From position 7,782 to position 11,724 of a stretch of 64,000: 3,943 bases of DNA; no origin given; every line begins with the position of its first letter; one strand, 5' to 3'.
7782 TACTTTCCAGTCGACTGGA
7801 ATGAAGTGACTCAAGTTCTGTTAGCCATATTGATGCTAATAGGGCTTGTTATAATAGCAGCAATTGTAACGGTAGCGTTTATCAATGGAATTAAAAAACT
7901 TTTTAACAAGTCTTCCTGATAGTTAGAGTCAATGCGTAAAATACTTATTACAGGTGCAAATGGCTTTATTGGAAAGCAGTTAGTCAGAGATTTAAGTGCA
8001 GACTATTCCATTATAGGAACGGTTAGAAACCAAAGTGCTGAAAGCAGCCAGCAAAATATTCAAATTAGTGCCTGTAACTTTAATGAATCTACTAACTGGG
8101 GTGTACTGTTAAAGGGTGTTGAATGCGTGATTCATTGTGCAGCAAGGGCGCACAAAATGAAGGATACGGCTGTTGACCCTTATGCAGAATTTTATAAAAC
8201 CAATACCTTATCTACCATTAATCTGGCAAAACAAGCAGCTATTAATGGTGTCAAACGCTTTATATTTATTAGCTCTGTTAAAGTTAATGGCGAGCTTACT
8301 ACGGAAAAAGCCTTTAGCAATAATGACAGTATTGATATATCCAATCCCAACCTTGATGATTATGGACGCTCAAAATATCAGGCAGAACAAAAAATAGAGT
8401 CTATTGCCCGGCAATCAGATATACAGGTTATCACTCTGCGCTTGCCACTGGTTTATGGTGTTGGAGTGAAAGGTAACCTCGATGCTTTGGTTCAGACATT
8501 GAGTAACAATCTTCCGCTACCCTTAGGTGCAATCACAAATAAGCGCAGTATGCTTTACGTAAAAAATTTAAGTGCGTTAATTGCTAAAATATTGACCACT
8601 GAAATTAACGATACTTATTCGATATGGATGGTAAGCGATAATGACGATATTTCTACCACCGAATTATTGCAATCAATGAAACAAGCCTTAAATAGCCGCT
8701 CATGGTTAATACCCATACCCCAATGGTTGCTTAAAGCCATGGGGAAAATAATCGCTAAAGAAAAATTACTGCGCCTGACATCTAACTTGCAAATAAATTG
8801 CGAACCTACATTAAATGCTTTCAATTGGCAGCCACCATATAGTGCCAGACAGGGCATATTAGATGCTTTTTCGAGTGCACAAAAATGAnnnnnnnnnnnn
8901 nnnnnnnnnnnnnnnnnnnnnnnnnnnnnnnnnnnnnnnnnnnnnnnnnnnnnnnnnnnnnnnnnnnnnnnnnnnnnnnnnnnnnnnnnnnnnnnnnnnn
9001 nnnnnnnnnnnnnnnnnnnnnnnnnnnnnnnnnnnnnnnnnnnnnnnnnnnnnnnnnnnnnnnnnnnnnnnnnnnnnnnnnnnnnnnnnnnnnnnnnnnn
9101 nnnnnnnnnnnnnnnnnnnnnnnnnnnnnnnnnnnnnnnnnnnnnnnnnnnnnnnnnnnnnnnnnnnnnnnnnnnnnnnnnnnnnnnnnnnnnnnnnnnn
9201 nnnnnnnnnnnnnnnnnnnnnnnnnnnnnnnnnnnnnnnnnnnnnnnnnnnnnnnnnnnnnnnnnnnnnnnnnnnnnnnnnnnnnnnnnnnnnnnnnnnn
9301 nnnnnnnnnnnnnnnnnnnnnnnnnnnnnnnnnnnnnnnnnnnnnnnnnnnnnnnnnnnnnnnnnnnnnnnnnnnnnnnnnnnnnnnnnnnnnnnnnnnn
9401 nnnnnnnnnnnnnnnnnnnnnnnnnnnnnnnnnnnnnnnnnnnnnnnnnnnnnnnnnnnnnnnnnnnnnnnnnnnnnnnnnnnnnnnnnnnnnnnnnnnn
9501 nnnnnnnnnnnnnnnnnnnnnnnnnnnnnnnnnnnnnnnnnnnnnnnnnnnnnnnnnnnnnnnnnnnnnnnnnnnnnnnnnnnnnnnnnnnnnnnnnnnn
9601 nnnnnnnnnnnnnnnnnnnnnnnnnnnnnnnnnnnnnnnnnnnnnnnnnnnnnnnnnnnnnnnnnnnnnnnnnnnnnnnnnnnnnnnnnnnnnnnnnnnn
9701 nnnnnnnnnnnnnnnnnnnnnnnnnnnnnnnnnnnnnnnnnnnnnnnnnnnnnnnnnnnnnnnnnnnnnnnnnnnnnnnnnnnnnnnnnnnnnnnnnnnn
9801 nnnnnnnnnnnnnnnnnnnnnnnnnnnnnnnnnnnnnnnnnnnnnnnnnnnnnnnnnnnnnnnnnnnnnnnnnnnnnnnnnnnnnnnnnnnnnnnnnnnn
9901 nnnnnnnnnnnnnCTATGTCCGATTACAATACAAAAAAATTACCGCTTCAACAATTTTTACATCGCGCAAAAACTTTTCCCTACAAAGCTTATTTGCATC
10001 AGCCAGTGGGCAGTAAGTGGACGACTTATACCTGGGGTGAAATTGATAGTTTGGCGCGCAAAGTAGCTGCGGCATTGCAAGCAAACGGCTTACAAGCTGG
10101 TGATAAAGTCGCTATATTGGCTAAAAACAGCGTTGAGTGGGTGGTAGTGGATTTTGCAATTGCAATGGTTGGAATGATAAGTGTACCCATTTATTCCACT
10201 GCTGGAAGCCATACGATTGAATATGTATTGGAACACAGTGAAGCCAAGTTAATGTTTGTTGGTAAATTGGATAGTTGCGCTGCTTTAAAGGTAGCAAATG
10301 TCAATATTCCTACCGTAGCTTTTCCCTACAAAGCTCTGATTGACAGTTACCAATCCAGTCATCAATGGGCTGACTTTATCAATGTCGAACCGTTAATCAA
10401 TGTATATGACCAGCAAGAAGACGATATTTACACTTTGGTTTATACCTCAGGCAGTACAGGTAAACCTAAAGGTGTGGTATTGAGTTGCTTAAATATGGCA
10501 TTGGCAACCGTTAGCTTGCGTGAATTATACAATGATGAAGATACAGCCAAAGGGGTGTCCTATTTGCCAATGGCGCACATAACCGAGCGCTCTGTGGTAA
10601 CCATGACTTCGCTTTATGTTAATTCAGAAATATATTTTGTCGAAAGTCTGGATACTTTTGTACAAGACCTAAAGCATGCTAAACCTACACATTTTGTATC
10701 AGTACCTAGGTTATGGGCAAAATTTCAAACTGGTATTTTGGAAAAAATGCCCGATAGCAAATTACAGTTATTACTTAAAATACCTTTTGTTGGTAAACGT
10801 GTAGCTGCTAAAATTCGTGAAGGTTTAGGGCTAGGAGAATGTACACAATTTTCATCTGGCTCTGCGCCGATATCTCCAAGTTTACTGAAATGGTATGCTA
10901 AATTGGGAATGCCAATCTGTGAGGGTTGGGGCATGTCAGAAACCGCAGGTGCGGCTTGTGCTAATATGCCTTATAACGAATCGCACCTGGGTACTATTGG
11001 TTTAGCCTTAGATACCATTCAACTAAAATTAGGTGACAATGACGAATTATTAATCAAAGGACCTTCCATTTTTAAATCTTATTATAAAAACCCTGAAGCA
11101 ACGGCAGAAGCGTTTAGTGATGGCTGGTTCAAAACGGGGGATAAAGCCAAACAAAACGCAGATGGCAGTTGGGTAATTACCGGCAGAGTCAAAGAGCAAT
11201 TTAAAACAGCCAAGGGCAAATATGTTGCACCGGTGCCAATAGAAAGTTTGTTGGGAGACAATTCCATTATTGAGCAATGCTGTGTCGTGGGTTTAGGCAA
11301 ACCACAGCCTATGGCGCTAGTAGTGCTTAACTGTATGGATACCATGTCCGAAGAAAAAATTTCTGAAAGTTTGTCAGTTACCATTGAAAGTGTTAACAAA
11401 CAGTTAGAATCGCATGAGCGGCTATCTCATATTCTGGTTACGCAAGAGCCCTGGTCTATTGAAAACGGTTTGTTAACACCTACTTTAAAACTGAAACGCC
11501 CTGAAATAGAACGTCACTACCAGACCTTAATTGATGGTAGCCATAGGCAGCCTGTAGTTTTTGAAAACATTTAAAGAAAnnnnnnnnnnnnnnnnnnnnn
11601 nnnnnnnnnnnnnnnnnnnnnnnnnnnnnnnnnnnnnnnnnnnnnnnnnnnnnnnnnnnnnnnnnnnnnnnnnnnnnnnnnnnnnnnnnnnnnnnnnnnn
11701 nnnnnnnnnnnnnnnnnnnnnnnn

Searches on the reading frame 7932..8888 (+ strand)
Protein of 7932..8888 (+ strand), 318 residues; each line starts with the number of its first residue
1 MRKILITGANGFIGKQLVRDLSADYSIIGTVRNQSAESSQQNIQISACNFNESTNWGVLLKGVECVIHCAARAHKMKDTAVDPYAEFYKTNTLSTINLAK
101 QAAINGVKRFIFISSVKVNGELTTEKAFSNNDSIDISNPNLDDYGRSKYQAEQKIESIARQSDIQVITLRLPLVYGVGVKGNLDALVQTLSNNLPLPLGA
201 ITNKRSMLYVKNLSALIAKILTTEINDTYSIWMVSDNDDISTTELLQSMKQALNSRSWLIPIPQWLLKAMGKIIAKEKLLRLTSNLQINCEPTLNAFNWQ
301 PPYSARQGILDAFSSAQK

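Call 106: search_protein_families(library=pfam, proteins=[window:7932-8888:+], max_evalue=0.00001)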
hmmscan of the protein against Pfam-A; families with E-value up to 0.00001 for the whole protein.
window:7932-8888:+ (318 aa): 8 families
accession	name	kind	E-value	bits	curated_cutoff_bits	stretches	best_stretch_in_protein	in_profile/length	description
PF01370.27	Epimerase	-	3.9e-33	115.3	20.9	1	4-230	1-238/240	NAD dependent epimerase/dehydratase family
PF07993.18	NAD_binding_4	-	4.3e-20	72.4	20.1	1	54-184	80-217/258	Male sterility protein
PF01073.25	3Beta_HSD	-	3.4e-18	66.1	22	1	5-216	1-224/280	3-beta hydroxysteroid dehydrogenase/isomerase family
PF16363.11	GDP_Man_Dehyd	-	1.4e-15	58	27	1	5-248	1-261/332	GDP-mannose 4,6 dehydratase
PF04321.23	RmlD_sub_bind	-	5.8e-15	55.6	27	1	3-248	2-226/287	RmlD substrate binding domain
PF13460.12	NAD_binding_10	-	4e-14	53.3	27.2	1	8-171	1-143/184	NAD(P)H-binding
PF05368.20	NmrA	-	5.5e-08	33.2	27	1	3-269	4-250/298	NmrA-like family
PF02719.21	Polysacc_synt_2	-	2.4e-07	30.7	20.2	1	4-117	1-130/293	Polysaccharide biosynthesis protein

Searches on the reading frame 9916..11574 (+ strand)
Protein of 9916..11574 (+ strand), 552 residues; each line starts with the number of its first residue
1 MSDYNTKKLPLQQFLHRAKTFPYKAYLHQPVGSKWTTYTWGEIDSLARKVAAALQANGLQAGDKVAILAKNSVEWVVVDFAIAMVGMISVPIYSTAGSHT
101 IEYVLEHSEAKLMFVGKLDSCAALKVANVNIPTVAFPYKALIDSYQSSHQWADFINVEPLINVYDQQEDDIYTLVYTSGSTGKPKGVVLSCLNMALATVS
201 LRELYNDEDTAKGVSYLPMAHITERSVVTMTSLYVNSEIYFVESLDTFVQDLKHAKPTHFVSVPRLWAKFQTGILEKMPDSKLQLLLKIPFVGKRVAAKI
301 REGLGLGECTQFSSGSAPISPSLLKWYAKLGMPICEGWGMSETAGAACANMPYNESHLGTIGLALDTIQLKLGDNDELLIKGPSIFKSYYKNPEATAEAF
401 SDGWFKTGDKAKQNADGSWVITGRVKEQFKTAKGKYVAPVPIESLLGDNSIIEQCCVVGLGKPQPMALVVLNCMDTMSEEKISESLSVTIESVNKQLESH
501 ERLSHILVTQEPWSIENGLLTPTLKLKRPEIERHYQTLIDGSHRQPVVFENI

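Call 106: search_protein_families(library=pfam, proteins=[window:9916-11574:+], max_evalue=0.00001)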
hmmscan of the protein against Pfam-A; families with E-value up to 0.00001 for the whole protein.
window:9916-11574:+ (552 aa): 2 families
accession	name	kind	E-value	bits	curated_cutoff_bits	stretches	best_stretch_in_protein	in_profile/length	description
PF00501.34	AMP-binding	-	2.4e-70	237.7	29.9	1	16-390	3-384/384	AMP-binding enzyme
PF23562.2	AMP-binding_C_3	-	7.2e-14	52.7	20.8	1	431-541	6-118/124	AMP-binding enzyme C-terminal domain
